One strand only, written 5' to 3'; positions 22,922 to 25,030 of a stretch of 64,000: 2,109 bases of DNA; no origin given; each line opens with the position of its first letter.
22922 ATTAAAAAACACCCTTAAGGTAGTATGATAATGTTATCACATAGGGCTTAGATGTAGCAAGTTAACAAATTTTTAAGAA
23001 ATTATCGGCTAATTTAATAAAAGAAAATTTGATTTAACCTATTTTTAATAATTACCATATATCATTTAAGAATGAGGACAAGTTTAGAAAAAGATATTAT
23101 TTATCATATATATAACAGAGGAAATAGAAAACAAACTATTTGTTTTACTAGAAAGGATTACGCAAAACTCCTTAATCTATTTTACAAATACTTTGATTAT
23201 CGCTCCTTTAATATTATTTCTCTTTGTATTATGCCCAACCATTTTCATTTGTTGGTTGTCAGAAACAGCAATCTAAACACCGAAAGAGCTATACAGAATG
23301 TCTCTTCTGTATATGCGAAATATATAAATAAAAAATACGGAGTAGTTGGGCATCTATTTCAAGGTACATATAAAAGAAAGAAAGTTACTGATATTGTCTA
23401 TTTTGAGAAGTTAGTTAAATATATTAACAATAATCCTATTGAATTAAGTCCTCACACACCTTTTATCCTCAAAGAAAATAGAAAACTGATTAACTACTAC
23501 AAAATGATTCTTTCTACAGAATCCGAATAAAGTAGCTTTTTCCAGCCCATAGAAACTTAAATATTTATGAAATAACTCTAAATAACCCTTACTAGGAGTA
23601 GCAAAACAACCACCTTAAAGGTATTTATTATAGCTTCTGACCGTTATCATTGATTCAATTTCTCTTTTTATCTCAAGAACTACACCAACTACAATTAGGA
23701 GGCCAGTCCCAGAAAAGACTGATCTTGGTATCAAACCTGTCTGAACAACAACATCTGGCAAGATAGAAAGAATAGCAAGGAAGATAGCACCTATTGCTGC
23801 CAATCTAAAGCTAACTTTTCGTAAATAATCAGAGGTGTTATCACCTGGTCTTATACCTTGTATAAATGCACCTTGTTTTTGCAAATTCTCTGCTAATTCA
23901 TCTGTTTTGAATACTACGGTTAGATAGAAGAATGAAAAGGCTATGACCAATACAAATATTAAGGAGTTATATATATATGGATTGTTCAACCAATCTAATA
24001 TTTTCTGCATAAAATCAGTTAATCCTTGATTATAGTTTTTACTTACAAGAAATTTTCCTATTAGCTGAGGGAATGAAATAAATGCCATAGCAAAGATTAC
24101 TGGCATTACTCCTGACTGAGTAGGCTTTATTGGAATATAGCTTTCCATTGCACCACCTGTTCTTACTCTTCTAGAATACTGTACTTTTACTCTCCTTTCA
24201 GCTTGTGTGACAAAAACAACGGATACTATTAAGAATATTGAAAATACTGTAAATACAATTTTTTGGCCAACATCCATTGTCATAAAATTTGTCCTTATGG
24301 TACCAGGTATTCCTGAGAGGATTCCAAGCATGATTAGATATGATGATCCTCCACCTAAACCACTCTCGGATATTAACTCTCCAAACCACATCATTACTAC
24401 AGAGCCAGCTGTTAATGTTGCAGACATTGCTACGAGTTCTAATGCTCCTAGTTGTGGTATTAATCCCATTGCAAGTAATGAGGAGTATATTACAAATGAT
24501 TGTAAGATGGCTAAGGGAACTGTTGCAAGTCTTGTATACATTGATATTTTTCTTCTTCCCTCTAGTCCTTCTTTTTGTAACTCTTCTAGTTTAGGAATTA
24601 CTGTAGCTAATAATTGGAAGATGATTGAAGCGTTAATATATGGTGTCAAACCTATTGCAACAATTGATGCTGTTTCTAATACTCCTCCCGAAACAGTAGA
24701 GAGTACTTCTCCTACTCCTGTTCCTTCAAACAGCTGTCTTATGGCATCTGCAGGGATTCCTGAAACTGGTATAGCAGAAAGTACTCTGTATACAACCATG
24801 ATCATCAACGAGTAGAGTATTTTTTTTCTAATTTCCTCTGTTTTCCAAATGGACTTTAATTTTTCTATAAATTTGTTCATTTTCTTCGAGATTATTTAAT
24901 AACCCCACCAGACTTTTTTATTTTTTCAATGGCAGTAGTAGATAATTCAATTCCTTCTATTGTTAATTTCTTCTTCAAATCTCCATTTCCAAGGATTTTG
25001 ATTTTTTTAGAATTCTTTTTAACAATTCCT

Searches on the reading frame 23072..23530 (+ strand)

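Call 5: search_protein_families(library=pfam, proteins=[window:23072-23530:+])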
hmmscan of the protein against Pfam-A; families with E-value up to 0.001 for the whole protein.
window:23072-23530:+ (152 aa): 1 family
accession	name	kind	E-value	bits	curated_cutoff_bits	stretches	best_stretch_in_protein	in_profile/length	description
PF01797.21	Y1_Tnp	-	2.9e-13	50.5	23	1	8-121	4-121/121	Transposase IS200 like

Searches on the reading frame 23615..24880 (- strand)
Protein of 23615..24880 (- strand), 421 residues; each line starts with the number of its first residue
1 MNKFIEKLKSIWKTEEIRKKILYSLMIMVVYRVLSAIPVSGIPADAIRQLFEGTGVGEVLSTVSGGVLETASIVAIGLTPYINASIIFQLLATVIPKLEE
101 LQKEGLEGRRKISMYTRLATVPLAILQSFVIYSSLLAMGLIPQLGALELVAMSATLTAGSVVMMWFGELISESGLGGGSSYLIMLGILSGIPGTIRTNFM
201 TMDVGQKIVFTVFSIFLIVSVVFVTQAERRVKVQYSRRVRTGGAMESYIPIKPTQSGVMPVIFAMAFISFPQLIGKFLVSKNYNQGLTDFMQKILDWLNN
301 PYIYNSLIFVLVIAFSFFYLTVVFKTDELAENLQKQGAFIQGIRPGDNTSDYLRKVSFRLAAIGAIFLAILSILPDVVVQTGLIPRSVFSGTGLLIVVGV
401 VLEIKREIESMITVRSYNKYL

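Call 5: search_protein_families(library=pfam, proteins=[window:23615-24880:-])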
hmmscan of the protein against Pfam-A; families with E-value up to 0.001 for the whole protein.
window:23615-24880:- (421 aa): 1 family
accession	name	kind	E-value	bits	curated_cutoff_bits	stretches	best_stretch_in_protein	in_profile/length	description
PF00344.25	SecY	-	1.2e-92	311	32.2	1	72-404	1-305/306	SecY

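Call 51: find_homologous_proteins(query=window:23615-24880:-, max_evalue=1e-60)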
Query window:23615-24880:- (421 aa): 7521 proteins with E <= 1e-60 among 8000 candidates; the best 120 are listed.
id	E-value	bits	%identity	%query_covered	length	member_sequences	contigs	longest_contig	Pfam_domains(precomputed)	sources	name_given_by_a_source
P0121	6.0e-260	880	100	100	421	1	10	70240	PF00344.26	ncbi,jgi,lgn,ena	ncbi:MAG: preprotein translocase subunit SecY [Candidatus Dojkabacteria bacterium]|jgi:preprotein tr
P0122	2.3e-244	829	91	100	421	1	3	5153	PF00344.26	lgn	-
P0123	1.5e-234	796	88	100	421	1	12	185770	PF00344.26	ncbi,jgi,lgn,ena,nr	ncbi:MAG TPA: preprotein translocase subunit SecY [Candidatus Dojkabacteria bacterium]|nr:preprotein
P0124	2.2e-232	789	88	100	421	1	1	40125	PF00344.26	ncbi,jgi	-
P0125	3.0e-232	789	88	100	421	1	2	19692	PF00344.26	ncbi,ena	-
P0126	4.8e-232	788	88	100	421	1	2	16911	PF00344.26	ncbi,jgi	-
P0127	5.4e-232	788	88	100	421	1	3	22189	PF00344.26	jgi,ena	-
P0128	7.4e-232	787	88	100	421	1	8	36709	PF00344.26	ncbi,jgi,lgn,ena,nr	ncbi:MAG TPA: preprotein translocase subunit SecY [Candidatus Dojkabacteria bacterium]|nr:preprotein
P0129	2.1e-227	773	91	94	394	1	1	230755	PF00344.26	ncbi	-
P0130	4.8e-221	752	89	94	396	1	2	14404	PF00344.26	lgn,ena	-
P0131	7.7e-221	751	84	100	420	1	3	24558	PF00344.26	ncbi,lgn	-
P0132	3.1e-220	749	84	100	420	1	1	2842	PF00344.26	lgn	-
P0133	4.4e-220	749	83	100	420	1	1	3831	PF00344.26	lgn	-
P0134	2.7e-214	730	80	100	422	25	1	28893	PF00344.26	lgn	-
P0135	3.3e-211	719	81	100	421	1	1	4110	PF00344.26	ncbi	-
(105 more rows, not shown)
